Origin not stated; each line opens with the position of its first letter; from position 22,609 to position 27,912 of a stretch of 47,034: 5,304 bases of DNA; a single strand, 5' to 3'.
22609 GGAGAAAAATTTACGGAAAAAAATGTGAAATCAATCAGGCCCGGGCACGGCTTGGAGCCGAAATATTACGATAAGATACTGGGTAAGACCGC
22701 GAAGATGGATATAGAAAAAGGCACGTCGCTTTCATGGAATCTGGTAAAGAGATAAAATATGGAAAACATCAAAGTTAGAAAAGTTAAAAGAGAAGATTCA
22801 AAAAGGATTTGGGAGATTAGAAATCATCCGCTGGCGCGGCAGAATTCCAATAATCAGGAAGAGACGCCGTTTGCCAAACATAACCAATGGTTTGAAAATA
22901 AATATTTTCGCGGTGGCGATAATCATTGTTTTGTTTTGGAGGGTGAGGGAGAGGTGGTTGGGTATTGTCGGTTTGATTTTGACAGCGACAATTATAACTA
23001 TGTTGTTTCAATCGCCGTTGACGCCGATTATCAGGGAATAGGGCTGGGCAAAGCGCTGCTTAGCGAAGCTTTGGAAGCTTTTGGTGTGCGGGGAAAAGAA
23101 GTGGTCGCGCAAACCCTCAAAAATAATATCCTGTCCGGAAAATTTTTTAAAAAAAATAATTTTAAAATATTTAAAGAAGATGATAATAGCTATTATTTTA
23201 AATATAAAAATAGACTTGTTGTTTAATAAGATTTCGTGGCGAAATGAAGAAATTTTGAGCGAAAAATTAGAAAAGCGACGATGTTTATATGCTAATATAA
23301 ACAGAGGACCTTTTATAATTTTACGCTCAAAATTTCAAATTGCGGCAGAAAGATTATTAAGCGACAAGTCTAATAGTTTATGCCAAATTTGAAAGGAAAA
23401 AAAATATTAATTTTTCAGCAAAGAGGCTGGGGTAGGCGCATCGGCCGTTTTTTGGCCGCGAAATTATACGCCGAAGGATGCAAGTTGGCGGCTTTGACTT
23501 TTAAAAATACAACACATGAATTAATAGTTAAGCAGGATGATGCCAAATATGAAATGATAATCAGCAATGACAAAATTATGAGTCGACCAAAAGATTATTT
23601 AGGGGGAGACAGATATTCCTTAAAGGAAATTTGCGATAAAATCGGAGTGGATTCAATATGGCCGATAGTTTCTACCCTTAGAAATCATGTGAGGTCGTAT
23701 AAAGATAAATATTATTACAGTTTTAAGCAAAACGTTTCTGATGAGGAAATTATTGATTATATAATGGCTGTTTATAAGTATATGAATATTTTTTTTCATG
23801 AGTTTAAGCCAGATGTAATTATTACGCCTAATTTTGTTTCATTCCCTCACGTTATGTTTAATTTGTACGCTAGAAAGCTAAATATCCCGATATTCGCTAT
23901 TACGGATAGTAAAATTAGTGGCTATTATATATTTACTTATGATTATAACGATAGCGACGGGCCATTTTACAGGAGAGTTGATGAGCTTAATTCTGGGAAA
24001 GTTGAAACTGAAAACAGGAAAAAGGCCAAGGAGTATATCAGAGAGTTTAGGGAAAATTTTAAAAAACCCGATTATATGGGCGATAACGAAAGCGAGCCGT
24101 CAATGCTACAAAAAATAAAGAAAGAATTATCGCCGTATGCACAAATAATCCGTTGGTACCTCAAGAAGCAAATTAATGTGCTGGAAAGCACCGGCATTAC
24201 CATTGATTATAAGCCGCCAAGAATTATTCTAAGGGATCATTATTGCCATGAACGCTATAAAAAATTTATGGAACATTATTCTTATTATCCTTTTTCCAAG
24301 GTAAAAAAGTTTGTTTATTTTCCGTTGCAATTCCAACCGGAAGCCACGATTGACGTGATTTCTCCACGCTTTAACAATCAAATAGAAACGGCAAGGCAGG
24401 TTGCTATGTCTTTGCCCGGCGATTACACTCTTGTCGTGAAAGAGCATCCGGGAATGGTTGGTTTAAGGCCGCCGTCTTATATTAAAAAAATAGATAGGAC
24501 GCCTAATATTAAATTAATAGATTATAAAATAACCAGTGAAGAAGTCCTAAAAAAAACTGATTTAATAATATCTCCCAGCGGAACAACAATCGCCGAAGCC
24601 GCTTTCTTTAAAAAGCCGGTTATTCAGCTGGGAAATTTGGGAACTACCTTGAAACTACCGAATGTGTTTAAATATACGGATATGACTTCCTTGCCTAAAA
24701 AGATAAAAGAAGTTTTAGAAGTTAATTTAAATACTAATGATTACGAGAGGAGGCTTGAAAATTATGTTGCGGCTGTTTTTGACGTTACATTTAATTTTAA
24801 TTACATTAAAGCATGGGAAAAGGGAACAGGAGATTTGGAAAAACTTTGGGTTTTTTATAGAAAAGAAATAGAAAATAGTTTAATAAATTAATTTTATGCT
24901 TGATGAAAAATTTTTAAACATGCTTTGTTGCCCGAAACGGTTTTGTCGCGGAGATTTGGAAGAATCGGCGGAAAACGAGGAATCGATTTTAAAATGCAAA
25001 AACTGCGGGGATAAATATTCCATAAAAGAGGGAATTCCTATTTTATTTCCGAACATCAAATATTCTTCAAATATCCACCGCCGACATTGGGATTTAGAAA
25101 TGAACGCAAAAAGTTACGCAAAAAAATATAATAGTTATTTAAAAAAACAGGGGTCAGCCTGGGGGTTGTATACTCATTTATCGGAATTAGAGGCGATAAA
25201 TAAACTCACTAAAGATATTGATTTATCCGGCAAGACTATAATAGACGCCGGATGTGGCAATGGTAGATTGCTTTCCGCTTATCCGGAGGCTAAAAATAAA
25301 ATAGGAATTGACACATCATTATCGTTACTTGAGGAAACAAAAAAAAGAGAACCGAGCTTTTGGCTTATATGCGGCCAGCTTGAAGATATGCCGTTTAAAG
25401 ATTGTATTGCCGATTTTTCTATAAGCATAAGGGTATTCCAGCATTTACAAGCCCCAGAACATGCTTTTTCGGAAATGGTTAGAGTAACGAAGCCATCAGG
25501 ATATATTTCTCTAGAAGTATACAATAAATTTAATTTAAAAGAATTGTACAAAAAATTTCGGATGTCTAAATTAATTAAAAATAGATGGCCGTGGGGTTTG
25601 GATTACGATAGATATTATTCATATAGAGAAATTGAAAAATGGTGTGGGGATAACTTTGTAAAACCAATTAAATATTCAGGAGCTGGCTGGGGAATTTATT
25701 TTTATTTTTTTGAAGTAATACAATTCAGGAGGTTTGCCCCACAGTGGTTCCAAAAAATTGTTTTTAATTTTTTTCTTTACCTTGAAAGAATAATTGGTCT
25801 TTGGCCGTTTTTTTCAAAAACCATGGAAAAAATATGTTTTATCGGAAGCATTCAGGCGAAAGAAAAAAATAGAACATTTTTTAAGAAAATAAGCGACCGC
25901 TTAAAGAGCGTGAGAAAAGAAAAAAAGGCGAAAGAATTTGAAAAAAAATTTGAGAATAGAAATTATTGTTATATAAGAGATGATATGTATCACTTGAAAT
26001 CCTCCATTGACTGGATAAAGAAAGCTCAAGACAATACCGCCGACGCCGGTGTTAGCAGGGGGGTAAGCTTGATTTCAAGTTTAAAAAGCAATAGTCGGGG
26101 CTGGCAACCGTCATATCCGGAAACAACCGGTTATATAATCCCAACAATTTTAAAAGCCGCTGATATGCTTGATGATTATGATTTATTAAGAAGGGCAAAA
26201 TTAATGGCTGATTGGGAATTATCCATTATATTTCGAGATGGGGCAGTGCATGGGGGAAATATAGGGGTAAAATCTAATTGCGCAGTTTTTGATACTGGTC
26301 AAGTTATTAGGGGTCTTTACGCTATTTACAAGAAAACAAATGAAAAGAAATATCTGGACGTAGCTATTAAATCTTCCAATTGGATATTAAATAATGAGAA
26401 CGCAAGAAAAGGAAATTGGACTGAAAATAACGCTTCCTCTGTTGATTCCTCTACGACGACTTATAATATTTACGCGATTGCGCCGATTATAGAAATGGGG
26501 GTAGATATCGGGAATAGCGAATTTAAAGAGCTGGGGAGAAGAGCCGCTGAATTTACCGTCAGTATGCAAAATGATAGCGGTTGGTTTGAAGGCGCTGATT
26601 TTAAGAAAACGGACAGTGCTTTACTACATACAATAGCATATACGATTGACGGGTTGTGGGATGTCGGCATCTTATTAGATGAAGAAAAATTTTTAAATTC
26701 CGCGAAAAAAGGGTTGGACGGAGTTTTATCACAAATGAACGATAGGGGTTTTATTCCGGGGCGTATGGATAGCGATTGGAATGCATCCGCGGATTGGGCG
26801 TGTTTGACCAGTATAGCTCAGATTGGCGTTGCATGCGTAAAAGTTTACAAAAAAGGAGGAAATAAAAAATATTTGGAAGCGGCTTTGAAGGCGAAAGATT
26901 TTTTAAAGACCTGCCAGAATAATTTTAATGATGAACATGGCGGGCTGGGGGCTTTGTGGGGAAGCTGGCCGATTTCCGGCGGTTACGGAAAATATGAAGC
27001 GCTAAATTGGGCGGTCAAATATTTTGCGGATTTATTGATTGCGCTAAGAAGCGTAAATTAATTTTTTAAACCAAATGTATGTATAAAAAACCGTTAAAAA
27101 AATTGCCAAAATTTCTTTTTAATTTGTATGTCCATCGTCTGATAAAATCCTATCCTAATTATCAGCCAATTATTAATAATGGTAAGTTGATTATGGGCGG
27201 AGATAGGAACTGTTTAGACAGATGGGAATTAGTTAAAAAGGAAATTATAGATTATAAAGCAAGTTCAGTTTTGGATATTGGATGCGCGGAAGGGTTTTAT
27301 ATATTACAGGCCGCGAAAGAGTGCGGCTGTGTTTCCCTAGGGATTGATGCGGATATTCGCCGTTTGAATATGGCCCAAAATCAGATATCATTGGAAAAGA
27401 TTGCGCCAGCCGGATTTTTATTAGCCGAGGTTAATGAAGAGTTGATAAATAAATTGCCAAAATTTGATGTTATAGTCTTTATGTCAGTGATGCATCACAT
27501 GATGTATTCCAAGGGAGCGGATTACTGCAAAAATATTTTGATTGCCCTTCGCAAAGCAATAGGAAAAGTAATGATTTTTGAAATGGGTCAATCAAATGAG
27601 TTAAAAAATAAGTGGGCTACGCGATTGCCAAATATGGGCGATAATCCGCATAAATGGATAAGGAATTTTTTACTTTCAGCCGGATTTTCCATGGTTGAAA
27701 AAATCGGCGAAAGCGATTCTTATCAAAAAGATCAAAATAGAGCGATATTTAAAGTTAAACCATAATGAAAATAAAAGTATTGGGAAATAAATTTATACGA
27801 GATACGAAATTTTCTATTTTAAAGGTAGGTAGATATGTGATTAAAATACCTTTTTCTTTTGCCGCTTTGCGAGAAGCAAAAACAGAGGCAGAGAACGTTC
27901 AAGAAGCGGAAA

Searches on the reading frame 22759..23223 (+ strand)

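Call 10: search_protein_families(library=pfam, proteins=[window:22759-23223:+], max_evalue=0.001)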
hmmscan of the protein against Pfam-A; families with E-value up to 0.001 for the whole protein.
window:22759-23223:+ (155 aa): 5 families
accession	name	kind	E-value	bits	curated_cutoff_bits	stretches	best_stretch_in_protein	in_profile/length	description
PF00583.31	Acetyltransf_1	-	1.1e-15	58.4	20.7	1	36-135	14-116/116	Acetyltransferase (GNAT) family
PF13508.13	Acetyltransf_7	-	2.9e-14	53.6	27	1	54-136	2-83/84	Acetyltransferase (GNAT) domain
PF13673.13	Acetyltransf_10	-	4.5e-08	33.6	23.6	1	47-136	23-108/128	Acetyltransferase (GNAT) domain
PF13302.13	Acetyltransf_3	-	9.5e-08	33.3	25.4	1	5-136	3-138/138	Acetyltransferase (GNAT) domain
PF14542.12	Acetyltransf_CG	-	0.00015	22.2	30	1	59-117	3-62/80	GCN5-related N-acetyl-transferase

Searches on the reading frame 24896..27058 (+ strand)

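Call 11: search_protein_families(library=pfam, proteins=[window:24896-27058:+], max_evalue=0.001)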
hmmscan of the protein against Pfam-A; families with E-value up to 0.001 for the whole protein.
window:24896-27058:+ (721 aa): 10 families
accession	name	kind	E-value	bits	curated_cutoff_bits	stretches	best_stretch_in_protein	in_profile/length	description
PF08241.18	Methyltransf_11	-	2.4e-16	60.6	21.2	1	117-205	2-94/95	Methyltransferase domain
PF13649.12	Methyltransf_25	-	2.4e-12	47.8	27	1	115-202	1-97/97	Methyltransferase domain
PF13847.12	Methyltransf_31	-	3e-10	40.4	27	1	111-224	3-129/145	Methyltransferase domain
PF09492.16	Pec_lyase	-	5.7e-08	32.8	22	0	499-565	18-82/292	Pectic acid lyase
PF13489.12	Methyltransf_23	-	9e-08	32.4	27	1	107-237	19-138/164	Methyltransferase domain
PF07944.18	Beta-AFase-like_GH127_cat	-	4.1e-07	29.8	24.9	0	498-681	38-168/376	Beta-L-arabinofuranosidase, GH127 catalytic domain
PF03966.22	Trm112p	-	1.2e-05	25.6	22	1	3-46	1-40/40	Trm112p-like protein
PF08242.18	Methyltransf_12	-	4.6e-05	24.5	30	1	117-203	2-97/98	Methyltransferase domain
PF06662.19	C5-epim_C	-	5.5e-05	23.2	23.3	0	465-498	29-62/188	D-glucuronyl C5-epimerase C-terminus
PF13243.12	SQHop_cyclase_C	-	0.00017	21.2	26.1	0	345-414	53-121/319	Squalene-hopene cyclase C-terminal domain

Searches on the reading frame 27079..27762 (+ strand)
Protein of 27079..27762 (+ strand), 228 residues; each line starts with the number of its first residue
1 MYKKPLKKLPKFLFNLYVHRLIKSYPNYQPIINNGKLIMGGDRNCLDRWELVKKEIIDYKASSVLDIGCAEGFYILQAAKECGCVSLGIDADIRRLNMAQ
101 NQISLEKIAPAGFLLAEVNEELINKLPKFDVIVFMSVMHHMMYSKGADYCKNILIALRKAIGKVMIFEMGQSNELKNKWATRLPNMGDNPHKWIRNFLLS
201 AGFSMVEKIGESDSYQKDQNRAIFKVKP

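Call 11: search_protein_families(library=pfam, proteins=[window:27079-27762:+], max_evalue=0.001)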
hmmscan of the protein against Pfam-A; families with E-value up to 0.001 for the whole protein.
window:27079-27762:+ (228 aa): 7 families
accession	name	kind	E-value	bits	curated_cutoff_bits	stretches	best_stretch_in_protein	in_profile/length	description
PF13847.12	Methyltransf_31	-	1.9e-08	34.5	27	1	60-176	3-119/145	Methyltransferase domain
PF13649.12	Methyltransf_25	-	3.5e-08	34.5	27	1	64-158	1-94/97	Methyltransferase domain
PF08003.17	Methyltransf_9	-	2.4e-07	30.5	23.8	1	48-141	103-195/315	Protein of unknown function (DUF1698)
PF13489.12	Methyltransf_23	-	6.9e-07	29.6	27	1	60-142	22-95/164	Methyltransferase domain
PF08242.18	Methyltransf_12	-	2.2e-06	28.8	30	1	65-148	1-79/98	Methyltransferase domain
PF08241.18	Methyltransf_11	-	5.3e-05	24.2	21.2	1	65-144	1-74/95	Methyltransferase domain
PF02353.26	CMAS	-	0.00035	20.4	27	1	62-195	64-186/273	Mycolic acid cyclopropane synthetase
